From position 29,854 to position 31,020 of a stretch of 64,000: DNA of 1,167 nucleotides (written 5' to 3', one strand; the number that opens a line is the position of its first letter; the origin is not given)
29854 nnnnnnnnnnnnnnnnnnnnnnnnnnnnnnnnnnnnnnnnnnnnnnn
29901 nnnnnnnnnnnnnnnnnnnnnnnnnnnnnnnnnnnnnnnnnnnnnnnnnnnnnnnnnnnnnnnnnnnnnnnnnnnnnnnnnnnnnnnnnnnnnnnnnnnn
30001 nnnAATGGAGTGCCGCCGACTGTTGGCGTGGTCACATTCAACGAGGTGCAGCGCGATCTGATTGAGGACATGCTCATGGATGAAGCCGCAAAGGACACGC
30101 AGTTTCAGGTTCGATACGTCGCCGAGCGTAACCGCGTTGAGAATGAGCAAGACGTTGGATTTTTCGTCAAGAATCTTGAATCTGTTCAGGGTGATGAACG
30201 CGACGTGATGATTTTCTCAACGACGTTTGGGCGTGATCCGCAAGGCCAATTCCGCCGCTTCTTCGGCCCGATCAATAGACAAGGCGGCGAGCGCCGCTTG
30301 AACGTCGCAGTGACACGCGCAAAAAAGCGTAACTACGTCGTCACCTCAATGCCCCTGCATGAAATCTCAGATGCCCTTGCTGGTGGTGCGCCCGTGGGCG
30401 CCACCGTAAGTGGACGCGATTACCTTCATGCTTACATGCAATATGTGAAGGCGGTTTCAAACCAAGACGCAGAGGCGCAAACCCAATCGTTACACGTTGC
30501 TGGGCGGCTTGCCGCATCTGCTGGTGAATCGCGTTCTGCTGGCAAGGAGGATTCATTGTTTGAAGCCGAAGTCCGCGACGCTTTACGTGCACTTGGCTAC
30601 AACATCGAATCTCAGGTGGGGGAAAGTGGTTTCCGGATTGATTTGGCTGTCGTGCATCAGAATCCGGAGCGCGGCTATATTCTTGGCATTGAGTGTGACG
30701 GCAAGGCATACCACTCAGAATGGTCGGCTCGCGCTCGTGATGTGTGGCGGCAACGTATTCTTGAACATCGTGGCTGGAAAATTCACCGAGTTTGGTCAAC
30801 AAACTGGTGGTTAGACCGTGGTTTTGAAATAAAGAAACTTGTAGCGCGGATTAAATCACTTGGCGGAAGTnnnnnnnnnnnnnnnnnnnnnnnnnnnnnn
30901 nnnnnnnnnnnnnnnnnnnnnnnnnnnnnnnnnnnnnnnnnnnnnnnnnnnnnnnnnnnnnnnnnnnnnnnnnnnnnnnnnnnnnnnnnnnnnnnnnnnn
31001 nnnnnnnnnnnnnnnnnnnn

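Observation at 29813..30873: Abrupt junction: a 5' fragment of signal peptidase I fused head-to-tail to a 3' fragment of a large SF1 helicase, with a step down in GC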

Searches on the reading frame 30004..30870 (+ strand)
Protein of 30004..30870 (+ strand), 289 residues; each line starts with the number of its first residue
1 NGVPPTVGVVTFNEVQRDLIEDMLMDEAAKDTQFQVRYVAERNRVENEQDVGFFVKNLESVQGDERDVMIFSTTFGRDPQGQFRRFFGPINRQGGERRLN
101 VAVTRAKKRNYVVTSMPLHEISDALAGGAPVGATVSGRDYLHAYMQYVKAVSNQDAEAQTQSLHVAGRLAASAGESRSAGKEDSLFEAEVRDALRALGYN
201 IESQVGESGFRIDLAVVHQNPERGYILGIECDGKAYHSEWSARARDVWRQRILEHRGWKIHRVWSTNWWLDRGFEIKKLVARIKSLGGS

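Call 4: search_protein_families(library=pfam, proteins=[window:30004-30870:+], max_evalue=0.01)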
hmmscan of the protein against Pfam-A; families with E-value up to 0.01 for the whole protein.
window:30004-30870:+ (289 aa): 2 families
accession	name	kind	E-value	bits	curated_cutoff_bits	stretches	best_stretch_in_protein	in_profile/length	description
PF18741.7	MTES_1575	-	6.2e-35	119.6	38.2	1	186-283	1-96/96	REase_MTES_1575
PF13087.12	AAA_12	-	2.1e-10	40.9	27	1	6-115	111-193/195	AAA domain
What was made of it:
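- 30004..30873 (+): hel' : the 3' remnant (289 codons, about 20%) of a ~1,400-aa SF1 helicase with a C-terminal MTES_1575/Vsr-like nuclease. The family matches PDC-S37 and Hhe. The reading frame is open and the conserved residues are intact. Pfam (call 4).
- Checked: 30004-30873, in another frame, matches AAA_12 positions 111-193 of 195 (E 2e-10) and the complete MTES_1575 nuclease domain (E 6e-35, call 4).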

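Call 8: find_homologous_proteins(query=window:30004-30870:+)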
Query window:30004-30870:+ (289 aa): 1898 proteins with E <= 0.001 among 4499 candidates; the best 120 are listed.
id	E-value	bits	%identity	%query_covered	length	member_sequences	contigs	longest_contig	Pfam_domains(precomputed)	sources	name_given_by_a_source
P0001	6.4e-187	638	98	100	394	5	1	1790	PF13087.13,PF18741.8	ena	-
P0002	2.4e-170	584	89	100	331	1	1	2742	PF13087.13,PF18741.8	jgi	jgi:very-short-patch-repair endonuclease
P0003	7.9e-163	559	84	99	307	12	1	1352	PF13087.13,PF18741.8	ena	-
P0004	5.0e-150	517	83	95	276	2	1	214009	PF13087.13,PF18741.8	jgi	jgi:very-short-patch-repair endonuclease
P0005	1.0e-141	490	75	100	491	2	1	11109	PF13087.13,PF13086.13,PF18741.8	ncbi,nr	ncbi:MAG TPA: AAA domain-containing protein [Verrucomicrobiae bacterium]|nr:AAA domain-containing pr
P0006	4.0e-125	435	67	98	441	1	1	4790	PF13087.13,PF18741.8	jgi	jgi:very-short-patch-repair endonuclease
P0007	4.4e-111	389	64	96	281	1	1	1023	PF13087.13,PF18741.8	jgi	jgi:very-short-patch-repair endonuclease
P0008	2.5e-110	387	82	74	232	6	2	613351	PF18741.8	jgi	jgi:very-short-patch-repair endonuclease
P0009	9.2e-100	352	55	100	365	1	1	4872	PF13087.13,PF18741.8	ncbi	-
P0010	1.1e-98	348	55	98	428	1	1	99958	PF13087.13,PF18741.8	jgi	jgi:very-short-patch-repair endonuclease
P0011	5.6e-98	346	58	96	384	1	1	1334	PF13087.13,PF18741.8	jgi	jgi:very-short-patch-repair endonuclease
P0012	2.3e-97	344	78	68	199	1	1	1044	PF18741.8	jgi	jgi:very-short-patch-repair endonuclease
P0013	8.3e-97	342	56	96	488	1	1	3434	PF13087.13,PF18741.8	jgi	jgi:primosomal replication protein N''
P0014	1.0e-95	339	57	96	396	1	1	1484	PF13087.13,PF18741.8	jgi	jgi:very-short-patch-repair endonuclease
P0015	2.0e-93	331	57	95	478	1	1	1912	PF13087.13,PF13086.13,PF18741.8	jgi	jgi:hypothetical protein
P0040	4.5e-71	258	85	49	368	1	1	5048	PF13087.13,PF13086.13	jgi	jgi:primosomal replication protein N''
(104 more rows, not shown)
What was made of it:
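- Tried and rejected: The search in call 8 returned nothing longer than 503 aa, which I take to be a length limit of that tool.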

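Call 10: find_encoding_contigs(protein=P0001, flank=10000)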
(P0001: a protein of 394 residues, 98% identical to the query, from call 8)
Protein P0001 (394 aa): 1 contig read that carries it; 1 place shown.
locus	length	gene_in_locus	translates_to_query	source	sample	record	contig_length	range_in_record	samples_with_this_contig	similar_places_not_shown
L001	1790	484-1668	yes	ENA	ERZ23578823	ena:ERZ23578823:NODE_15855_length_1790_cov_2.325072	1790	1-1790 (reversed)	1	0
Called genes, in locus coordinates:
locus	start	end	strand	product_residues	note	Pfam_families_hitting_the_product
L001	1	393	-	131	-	?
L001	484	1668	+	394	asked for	PF13087:AAA_12, PF18741:MTES_1575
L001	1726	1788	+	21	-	?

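Call 11: find_encoding_contigs(protein=P0004, flank=10000)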
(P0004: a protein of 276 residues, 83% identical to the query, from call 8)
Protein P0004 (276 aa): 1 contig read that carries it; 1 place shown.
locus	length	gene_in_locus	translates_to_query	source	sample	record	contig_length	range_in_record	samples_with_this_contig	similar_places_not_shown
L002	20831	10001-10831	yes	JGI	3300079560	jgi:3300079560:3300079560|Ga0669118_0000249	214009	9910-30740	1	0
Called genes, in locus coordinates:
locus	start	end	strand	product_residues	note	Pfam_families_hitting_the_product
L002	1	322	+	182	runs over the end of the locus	PF00355:Rieske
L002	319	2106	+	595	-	PF00033:Cytochrome_B, PF13631:Cytochrom_B_N_2, PF00032:Cytochrom_B_C (weak), PF13442:Cytochrome_CBB3 (faint), PF00034:Cytochrom_C (faint)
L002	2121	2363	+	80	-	-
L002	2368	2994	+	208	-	PF02230:Abhydrolase_2, PF12146:Hydrolase_4 (faint), PF00561:Abhydrolase_1 (faint)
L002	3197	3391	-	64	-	-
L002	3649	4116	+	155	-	-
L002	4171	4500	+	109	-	-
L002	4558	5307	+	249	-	PF02548:Pantoate_transf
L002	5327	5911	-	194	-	PF02545:Maf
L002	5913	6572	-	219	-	PF08819:DUF1802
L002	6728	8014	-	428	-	PF01071:GARS_A (weak), PF02843:GARS_C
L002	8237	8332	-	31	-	-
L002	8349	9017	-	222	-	-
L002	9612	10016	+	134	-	-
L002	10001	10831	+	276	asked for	PF13087:AAA_12, PF18741:MTES_1575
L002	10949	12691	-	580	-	PF05157:MshEN, PF00437:T2SSE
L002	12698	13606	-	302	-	PF14559:TPR_19 (faint), PF05157:MshEN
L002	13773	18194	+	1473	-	PF00128:Alpha-amylase (faint), PF12439:GDE_N, PF06202:GDE_C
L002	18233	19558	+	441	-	PF03130:HEAT_PBS (faint), PF13646:HEAT_2 (weak)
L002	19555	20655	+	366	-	PF03130:HEAT_PBS (faint), PF13513:HEAT_EZ (faint), PF13646:HEAT_2, PF02985:HEAT (faint), PF13646:HEAT_2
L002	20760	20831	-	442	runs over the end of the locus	PF01743:PolyA_pol, PF12627:PolyA_pol_RNAbd, PF01966:HD, PF13735:tRNA_NucTran2_2 (weak)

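Call 12: find_encoding_contigs(protein=P0008, flank=10000)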
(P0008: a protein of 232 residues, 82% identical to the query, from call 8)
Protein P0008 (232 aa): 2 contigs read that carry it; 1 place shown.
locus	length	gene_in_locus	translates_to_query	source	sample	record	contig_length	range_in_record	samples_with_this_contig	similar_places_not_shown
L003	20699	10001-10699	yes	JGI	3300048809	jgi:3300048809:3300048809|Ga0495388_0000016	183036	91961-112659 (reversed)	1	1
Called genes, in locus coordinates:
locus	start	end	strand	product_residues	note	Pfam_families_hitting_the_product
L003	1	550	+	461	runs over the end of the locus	PF12704:MacB_PCD, PF02687:FtsX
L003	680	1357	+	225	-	PF00005:ABC_tran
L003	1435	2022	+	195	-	PF05724:TPMT, PF13847:Methyltransf_31, PF08241:Methyltransf_11, PF13649:Methyltransf_25, PF08242:Methyltransf_12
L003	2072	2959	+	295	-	PF01694:Rhomboid, PF20216:DUF6576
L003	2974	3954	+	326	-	PF00892:EamA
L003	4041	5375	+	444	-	PF00206:Lyase_1, PF10397:ADSL_C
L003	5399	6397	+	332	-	PF13489:Methyltransf_23, PF07021:MetW, PF13847:Methyltransf_31, PF08241:Methyltransf_11, PF08242:Methyltransf_12, PF13649:Methyltransf_25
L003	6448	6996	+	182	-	PF00583:Acetyltransf_1, PF13673:Acetyltransf_10, PF13508:Acetyltransf_7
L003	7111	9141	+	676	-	PF10136:SpecificRecomb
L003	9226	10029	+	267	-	PF05118:Asp_Arg_Hydrox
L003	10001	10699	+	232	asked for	PF18741:MTES_1575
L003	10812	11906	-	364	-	PF00756:Esterase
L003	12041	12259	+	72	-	-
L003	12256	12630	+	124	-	-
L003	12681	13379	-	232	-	PF01027:Bax1-I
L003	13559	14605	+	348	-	PF00248:Aldo_ket_red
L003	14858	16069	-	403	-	PF03825:Nuc_H_symport, PF07690:MFS_1, PF12832:MFS_1_like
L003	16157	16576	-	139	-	-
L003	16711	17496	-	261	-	PF00149:Metallophos, PF13277:YmdB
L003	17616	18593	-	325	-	PF00953:Glycos_transf_4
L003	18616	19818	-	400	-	PF13439:Glyco_transf_4, PF13579:Glyco_trans_4_4, PF13477:Glyco_trans_4_2, PF00534:Glycos_transf_1, PF13692:Glyco_trans_1_4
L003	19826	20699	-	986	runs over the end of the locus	PF11028:TMEM260_N, PF00515:TPR_1 (faint), PF07719:TPR_2 (faint), PF13428:TPR_14 (faint), PF13432:TPR_16 (faint), PF12895:ANAPC3 (faint), PF14559:TPR_19 (weak), PF13431:TPR_17 (faint)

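Call 15: find_encoding_contigs(protein=P0005, flank=10000)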
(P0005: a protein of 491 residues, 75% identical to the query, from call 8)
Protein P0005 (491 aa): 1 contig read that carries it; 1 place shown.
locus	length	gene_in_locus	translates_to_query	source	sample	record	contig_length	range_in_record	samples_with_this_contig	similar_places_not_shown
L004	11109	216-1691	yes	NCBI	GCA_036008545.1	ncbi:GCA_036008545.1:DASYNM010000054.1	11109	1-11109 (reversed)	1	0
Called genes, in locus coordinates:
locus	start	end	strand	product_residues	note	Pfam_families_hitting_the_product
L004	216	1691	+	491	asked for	PF13086:AAA_11, PF13087:AAA_12, PF18741:MTES_1575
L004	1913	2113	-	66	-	PF08410:DUF1737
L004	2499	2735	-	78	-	-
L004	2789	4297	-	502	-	PF11074:DUF2779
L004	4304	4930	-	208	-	-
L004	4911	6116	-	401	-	PF00589:Phage_integrase (weak)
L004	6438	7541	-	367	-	PF01008:IF-2B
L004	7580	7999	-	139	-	-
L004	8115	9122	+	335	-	PF01073:3Beta_HSD, PF01370:Epimerase, PF02719:Polysacc_synt_2, PF04321:RmlD_sub_bind, PF05368:NmrA, PF07993:NAD_binding_4, PF13460:NAD_binding_10, PF16363:GDP_Man_Dehyd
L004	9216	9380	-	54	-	-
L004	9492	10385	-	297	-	PF06325:PrmA, PF05175:MTS, PF13489:Methyltransf_23, PF08241:Methyltransf_11, PF08242:Methyltransf_12, PF13649:Methyltransf_25, PF13847:Methyltransf_31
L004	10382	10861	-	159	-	PF00578:AhpC-TSA, PF08534:Redoxin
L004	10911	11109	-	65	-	?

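Call 16: find_encoding_contigs(protein=P0002, flank=10000)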
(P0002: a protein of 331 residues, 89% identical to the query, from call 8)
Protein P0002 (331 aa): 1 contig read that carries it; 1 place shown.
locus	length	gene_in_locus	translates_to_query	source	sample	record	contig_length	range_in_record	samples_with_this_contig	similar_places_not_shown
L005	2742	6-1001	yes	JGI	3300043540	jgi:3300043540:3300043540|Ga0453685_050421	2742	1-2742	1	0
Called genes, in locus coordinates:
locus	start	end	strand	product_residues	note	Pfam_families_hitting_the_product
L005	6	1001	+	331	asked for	PF13087:AAA_12, PF18741:MTES_1575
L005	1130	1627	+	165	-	-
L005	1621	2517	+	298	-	PF00456:Transketolase_N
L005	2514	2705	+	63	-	-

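Call 17: find_encoding_contigs(protein=P0040, flank=10000)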
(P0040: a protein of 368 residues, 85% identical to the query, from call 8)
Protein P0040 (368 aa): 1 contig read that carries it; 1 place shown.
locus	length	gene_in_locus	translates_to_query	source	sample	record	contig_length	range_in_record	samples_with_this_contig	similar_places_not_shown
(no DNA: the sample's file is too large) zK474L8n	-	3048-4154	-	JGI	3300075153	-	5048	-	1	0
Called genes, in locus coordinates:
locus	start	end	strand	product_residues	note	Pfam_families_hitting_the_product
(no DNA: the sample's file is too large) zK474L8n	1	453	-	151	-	?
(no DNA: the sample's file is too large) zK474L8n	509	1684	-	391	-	PF04055:Radical_SAM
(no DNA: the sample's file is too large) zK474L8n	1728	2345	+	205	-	PF13291:ACT_4 (faint), PF13740:ACT_6, PF01842:ACT (faint), PF22629:ACT_AHAS_ss (faint)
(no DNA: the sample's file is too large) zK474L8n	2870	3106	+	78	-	-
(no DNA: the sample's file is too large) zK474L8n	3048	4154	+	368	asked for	PF13086:AAA_11, PF13087:AAA_12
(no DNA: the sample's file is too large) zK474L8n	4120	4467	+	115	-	PF18741:MTES_1575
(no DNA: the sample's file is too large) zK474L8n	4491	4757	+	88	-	-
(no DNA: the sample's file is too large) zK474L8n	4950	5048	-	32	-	?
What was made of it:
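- Remnants of the same subfamily recur in other genomes (calls 11, 12, 17).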

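Call 24: search_protein_families(library=pfam, proteins=[L002:9612-10013:+, L003:9226-10026:+, L002:8349-9017:-], max_evalue=1)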
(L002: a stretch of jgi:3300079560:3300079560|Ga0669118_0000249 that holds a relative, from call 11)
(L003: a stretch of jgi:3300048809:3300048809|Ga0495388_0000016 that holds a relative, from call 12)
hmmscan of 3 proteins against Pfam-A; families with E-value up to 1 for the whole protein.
L002:9612-10013:+ (134 aa): 1 family
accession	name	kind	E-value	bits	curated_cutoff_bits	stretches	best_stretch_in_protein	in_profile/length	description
PF24951.3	LisH_PAC1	-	0.031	14.4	27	1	91-109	14-32/36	PAC1 LisH domain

L003:9226-10026:+ (267 aa): 1 family
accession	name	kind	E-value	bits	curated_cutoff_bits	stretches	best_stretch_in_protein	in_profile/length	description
PF05118.21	Asp_Arg_Hydrox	-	2.5e-49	167.6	22.6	1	69-225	1-157/157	Aspartyl/Asparaginyl beta-hydroxylase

L002:8349-9017:- (222 aa): 1 family
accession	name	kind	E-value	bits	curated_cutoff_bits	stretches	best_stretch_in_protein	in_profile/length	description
PF08017.16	Fibrinogen_BP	-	0.09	11.5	50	1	57-95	253-306/425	Fibrinogen binding protein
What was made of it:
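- Tried and rejected: Pfam did not confirm this (call 24).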

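Call 30: search_protein_representatives(protein=window:30004-30870:+)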
Query: 289 residues. Proteins with E-value up to 0.001 (for the whole library): 12642; up to 1e-10: 9089; up to 1e-30: 5004. The best 150 are listed.
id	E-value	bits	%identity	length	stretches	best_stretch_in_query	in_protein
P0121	5.3e-121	420.0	65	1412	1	2-286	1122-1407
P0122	2.8e-98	345.4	60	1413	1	5-288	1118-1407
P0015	6.3e-94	331.2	58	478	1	4-280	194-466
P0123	4.1e-92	325.2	53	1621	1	5-284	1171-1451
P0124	5.5e-92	324.8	57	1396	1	5-285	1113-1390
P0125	1.3e-91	323.6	53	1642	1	3-284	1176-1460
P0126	1.7e-91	323.2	55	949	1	5-282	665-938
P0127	1.9e-91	323.0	57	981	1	4-284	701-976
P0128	2.0e-91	322.9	57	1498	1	4-279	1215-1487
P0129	3.0e-91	322.4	55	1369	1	4-282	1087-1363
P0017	4.0e-91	322.0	56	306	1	4-281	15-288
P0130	8.4e-91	320.9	57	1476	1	2-285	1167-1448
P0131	1.7e-89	316.6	57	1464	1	4-281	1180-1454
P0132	8.4e-89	314.3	55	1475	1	2-282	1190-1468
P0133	1.1e-88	314.0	56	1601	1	2-272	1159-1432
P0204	3.0e-61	224.0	47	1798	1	5-283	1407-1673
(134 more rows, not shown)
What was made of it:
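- Full-length relatives are 1,200-1,600 aa, and the match is always to their C-terminal ~285 aa (call 30).
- Tried and rejected: The exhaustive search in call 30 shows that the family is 1,200-1,600 aa.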

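Call 47: find_encoding_contigs(protein=P0121, flank=10000, max_places=4)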
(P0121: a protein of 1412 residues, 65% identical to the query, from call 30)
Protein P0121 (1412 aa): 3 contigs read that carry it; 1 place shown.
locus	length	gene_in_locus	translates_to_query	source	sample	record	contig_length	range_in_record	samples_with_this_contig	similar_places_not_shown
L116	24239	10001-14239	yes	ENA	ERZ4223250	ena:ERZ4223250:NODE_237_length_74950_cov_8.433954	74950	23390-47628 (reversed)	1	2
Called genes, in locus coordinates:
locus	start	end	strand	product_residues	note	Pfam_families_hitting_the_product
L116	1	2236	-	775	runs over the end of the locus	PF09586:YfhO (weak)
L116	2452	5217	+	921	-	PF08335:GlnD_UR_UTase, PF27444:GlnD_3rd, PF01966:HD (weak), PF01842:ACT (weak), PF22754:bHLH-TF_ACT-like_plant (faint), PF24931:ACT_ACR9_3rd (weak)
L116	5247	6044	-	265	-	PF08543:Phos_pyr_kin, PF00294:PfkB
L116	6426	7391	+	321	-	PF03130:HEAT_PBS (faint), PF25786:HEAT_GCN1_C (faint), PF02985:HEAT (faint), PF13646:HEAT_2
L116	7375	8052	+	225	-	-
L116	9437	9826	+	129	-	-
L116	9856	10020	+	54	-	-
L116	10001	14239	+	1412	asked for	PF13086:AAA_11, PF13604:AAA_30 (faint), PF13245:AAA_19 (faint), PF13086:AAA_11, PF13087:AAA_12, PF18741:MTES_1575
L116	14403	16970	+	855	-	PF18582:HZS_alpha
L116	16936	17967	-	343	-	PF01300:Sua5_yciO_yrdC, PF03481:Sua5_C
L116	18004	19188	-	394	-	PF03747:ADP_ribosyl_GH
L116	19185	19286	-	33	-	-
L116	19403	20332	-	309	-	PF01370:Epimerase, PF05368:NmrA, PF13460:NAD_binding_10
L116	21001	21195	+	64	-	-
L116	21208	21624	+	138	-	-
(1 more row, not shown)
